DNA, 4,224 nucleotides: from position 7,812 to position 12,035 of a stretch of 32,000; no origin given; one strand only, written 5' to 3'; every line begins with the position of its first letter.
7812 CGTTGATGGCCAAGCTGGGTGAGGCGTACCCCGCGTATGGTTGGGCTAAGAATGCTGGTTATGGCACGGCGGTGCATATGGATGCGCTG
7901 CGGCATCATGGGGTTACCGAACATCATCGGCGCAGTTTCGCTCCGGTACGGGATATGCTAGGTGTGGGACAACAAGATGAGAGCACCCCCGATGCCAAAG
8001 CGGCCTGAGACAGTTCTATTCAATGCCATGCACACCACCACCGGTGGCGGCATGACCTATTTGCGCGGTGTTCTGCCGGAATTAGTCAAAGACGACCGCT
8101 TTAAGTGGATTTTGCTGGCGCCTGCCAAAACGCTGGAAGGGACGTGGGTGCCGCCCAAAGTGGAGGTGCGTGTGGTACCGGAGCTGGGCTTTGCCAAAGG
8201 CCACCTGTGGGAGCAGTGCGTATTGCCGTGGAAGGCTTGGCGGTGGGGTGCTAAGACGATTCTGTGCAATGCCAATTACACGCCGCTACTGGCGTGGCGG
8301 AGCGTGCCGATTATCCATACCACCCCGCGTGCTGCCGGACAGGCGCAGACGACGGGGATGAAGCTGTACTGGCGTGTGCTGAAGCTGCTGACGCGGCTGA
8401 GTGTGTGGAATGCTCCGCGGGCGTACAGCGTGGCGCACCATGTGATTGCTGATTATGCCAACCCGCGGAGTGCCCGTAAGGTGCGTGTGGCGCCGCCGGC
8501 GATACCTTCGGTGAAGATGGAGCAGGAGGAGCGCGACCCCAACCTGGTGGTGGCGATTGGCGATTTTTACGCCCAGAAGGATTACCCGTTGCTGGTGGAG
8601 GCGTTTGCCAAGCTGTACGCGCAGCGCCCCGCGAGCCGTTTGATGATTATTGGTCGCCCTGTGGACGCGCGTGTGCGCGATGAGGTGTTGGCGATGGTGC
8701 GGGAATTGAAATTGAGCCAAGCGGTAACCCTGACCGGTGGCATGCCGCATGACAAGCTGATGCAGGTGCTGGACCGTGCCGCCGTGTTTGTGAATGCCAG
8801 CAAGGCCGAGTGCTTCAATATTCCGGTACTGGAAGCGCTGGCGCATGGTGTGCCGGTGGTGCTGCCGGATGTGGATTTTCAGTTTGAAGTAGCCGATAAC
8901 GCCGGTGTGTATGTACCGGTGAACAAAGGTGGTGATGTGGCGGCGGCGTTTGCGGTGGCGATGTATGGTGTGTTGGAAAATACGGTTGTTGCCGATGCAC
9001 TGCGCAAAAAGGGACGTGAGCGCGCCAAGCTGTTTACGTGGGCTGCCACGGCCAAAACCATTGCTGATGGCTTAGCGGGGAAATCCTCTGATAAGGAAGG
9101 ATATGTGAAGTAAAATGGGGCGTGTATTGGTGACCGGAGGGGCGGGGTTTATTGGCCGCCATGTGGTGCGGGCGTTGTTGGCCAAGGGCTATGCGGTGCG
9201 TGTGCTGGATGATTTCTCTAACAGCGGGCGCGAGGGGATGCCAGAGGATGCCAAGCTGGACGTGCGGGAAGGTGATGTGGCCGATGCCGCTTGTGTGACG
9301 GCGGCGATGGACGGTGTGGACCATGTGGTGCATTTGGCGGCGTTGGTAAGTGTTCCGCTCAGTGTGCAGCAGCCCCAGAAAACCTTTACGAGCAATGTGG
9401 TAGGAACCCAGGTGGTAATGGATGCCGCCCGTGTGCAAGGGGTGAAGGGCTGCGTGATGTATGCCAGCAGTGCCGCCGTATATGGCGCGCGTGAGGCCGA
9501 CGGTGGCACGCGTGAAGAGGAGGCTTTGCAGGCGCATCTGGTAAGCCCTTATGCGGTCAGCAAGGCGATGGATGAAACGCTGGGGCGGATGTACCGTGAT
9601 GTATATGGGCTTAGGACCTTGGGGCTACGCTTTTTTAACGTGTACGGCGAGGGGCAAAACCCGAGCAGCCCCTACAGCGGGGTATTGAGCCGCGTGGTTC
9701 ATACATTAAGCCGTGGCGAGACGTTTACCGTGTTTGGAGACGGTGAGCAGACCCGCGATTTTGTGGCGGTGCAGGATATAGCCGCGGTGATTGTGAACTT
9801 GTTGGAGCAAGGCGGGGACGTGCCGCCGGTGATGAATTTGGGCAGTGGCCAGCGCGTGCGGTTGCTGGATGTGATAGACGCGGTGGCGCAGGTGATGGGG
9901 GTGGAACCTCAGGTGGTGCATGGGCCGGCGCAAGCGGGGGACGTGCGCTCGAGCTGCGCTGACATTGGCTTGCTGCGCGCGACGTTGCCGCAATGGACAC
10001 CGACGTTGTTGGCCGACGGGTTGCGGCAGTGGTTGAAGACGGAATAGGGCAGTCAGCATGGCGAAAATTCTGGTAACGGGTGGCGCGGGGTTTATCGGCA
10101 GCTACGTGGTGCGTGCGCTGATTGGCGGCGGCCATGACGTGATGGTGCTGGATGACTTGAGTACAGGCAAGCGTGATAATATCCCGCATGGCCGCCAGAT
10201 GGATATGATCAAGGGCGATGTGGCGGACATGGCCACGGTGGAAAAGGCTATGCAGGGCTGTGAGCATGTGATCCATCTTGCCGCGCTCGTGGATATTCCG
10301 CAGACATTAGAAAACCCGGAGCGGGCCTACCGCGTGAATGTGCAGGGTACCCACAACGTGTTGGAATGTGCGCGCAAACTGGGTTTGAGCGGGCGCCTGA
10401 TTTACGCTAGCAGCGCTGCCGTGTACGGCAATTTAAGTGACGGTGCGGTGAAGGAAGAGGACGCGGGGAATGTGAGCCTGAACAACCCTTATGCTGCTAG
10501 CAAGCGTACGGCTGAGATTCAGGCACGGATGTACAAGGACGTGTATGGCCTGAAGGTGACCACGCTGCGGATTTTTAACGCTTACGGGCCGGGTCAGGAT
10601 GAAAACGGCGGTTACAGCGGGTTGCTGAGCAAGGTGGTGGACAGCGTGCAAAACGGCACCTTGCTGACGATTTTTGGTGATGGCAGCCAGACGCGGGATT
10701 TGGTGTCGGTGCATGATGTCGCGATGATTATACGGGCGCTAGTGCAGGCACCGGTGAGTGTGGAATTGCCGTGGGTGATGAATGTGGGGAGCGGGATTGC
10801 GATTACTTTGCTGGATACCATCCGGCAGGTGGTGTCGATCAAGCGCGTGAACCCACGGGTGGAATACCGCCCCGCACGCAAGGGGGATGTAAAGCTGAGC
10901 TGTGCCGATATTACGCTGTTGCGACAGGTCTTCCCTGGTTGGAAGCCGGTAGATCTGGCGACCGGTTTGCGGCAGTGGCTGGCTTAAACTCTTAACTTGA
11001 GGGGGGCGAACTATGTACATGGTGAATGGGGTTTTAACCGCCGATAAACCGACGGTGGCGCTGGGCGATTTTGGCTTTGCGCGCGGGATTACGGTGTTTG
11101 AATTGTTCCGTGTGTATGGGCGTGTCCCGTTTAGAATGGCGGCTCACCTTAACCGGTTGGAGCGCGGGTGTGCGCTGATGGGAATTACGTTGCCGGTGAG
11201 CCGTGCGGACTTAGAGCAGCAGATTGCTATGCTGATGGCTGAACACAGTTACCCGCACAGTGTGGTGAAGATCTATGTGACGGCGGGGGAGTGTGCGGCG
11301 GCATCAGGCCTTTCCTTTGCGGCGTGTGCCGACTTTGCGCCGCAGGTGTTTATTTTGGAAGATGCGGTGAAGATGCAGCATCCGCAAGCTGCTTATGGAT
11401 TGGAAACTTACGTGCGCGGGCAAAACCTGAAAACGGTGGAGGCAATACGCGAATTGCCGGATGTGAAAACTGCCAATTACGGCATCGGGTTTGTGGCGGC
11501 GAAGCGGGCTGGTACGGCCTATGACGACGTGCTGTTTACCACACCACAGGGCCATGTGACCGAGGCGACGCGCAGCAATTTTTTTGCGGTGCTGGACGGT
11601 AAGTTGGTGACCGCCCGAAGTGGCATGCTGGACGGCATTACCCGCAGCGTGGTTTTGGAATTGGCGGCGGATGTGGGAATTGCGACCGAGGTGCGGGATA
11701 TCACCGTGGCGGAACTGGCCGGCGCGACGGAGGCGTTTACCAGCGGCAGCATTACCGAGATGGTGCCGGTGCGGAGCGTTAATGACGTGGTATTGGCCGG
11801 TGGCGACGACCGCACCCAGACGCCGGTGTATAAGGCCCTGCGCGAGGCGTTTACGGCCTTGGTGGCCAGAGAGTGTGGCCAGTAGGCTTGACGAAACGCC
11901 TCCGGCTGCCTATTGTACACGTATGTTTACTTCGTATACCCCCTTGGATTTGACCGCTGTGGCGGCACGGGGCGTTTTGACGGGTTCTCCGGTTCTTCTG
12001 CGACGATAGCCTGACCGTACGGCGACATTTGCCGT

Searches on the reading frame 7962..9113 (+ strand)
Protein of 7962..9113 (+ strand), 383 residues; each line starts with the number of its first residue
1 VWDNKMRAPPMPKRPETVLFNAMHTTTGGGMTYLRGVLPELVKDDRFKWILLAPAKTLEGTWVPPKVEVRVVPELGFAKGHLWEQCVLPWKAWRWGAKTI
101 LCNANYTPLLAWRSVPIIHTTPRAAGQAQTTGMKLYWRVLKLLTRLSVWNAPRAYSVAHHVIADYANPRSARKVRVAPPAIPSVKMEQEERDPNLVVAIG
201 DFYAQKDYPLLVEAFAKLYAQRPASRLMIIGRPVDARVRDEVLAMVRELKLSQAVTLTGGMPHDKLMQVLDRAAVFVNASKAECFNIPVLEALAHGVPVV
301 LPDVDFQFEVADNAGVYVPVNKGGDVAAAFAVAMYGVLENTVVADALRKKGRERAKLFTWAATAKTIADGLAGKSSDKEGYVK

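Call 49: search_protein_families(library=pfam, proteins=[window:7962-9113:+], max_evalue=0.00001)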
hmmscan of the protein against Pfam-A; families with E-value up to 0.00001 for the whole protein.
window:7962-9113:+ (383 aa): 3 families
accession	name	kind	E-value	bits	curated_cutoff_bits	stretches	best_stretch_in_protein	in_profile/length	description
PF00534.26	Glycos_transf_1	-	1.1e-19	71.1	26.4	1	189-341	11-159/172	Glycosyl transferases group 1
PF13692.12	Glyco_trans_1_4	-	3.8e-19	69.8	27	1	195-339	3-141/142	Glycosyl transferases group 1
PF20706.3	GT4-conflict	-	6.9e-08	32.3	26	1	186-365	190-383/385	Family 4 Glycosyltransferase in conflict systems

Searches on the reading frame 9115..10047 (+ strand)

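Call 49: search_protein_families(library=pfam, proteins=[window:9115-10047:+], max_evalue=0.00001)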
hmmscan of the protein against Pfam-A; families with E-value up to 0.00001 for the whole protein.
window:9115-10047:+ (310 aa): 8 families
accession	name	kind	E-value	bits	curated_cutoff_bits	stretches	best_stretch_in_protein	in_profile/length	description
PF01370.27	Epimerase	-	1.4e-58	198.6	20.9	1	4-243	1-240/240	NAD dependent epimerase/dehydratase family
PF16363.11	GDP_Man_Dehyd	-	2.6e-47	162.3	27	1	5-259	1-264/332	GDP-mannose 4,6 dehydratase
PF01073.25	3Beta_HSD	-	3.2e-29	102.3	22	1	5-227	1-226/280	3-beta hydroxysteroid dehydrogenase/isomerase family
PF02719.21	Polysacc_synt_2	-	3.1e-16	59.9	20.2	1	4-266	1-252/293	Polysaccharide biosynthesis protein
PF07993.18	NAD_binding_4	-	1.6e-12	47.6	20.1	1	64-219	85-251/258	Male sterility protein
PF13460.12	NAD_binding_10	-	2.3e-12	47.6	27.2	1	8-142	1-121/184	NAD(P)H-binding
PF04321.23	RmlD_sub_bind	-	2.4e-10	40.4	27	1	3-234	2-201/287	RmlD substrate binding domain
PF05368.20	NmrA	-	7.1e-07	29.5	27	1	3-76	4-78/298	NmrA-like family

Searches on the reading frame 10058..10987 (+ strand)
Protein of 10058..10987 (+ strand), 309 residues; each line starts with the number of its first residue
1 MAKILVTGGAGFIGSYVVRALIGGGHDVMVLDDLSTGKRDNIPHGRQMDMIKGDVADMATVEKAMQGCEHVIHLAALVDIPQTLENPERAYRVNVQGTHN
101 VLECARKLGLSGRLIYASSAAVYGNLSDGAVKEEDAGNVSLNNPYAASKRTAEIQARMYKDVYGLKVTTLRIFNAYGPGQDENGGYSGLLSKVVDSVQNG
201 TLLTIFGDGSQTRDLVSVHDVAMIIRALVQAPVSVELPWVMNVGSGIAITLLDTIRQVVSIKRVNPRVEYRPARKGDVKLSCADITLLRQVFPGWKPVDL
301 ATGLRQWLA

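Call 49: search_protein_families(library=pfam, proteins=[window:10058-10987:+], max_evalue=0.00001)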
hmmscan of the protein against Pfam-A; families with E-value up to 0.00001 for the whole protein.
window:10058-10987:+ (309 aa): 9 families
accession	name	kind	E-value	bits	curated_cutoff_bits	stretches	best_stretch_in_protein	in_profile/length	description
PF01370.27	Epimerase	-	6e-60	203.1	20.9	1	4-244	1-240/240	NAD dependent epimerase/dehydratase family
PF16363.11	GDP_Man_Dehyd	-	1.6e-50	172.9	27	1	5-297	1-321/332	GDP-mannose 4,6 dehydratase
PF01073.25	3Beta_HSD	-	8.6e-31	107.4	22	1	5-224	1-224/280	3-beta hydroxysteroid dehydrogenase/isomerase family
PF07993.18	NAD_binding_4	-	4.9e-17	62.4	20.1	1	59-222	80-255/258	Male sterility protein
PF02719.21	Polysacc_synt_2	-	9.9e-14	51.6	20.2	1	4-123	1-133/293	Polysaccharide biosynthesis protein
PF04321.23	RmlD_sub_bind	-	1.4e-13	51.1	27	1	3-232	2-200/287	RmlD substrate binding domain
PF13460.12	NAD_binding_10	-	1.6e-09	38.3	27.2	1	8-153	1-128/184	NAD(P)H-binding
PF08659.16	KR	-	4.5e-07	30.4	22.6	1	3-127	2-145/180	KR domain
PF05368.20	NmrA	-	2.1e-06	28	27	1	3-76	4-78/298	NmrA-like family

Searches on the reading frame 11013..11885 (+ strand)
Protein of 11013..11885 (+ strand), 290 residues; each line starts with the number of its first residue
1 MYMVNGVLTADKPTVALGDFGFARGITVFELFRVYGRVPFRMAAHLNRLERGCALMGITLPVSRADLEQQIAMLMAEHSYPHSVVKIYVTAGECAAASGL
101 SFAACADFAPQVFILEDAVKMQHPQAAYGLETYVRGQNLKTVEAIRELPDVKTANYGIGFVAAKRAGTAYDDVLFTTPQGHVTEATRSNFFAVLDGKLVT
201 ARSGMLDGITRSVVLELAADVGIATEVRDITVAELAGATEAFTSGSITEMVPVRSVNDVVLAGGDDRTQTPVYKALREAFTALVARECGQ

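Call 49: search_protein_families(library=pfam, proteins=[window:11013-11885:+], max_evalue=0.00001)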
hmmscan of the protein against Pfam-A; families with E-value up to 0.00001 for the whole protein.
window:11013-11885:+ (290 aa): 1 family
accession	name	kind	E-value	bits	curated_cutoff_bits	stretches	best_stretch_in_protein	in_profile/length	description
PF01063.24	Aminotran_4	-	2.5e-46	158.8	28.5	1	27-256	1-223/223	Amino-transferase class IV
